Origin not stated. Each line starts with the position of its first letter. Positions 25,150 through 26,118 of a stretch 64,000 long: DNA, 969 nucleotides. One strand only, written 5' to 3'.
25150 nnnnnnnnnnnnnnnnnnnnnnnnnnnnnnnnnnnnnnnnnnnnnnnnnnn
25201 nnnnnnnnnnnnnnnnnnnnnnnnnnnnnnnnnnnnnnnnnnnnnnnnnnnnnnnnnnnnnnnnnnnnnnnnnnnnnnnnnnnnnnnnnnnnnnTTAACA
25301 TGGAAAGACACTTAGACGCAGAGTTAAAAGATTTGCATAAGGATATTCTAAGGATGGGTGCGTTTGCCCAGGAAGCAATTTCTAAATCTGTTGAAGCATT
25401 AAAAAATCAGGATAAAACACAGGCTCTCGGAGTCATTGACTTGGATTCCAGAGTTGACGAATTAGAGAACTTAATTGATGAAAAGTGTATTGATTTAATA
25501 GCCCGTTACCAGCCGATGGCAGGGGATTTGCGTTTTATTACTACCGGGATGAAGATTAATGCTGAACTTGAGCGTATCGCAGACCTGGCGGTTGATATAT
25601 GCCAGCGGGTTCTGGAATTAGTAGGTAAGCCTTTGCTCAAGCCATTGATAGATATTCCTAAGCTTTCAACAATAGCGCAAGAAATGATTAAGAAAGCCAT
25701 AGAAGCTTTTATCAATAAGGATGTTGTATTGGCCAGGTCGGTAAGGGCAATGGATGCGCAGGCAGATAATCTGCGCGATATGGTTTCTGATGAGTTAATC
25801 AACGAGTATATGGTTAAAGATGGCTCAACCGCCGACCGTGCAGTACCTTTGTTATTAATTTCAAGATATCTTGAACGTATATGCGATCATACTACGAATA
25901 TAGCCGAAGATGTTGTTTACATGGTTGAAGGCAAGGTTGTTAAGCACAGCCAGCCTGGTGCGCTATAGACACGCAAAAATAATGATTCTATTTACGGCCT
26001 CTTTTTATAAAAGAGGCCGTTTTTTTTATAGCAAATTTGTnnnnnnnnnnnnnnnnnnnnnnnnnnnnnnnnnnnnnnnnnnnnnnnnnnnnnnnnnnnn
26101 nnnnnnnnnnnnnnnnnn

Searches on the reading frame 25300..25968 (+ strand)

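Call 43: search_protein_families(library=pfam, proteins=[window:25300-25968:+], max_evalue=0.0001)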
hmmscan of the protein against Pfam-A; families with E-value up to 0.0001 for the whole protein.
window:25300-25968:+ (222 aa): 1 family
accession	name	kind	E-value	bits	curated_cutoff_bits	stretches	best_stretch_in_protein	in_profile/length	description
PF01895.24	PhoU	-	1e-46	157.6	23.5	2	16-104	1-89/89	PhoU domain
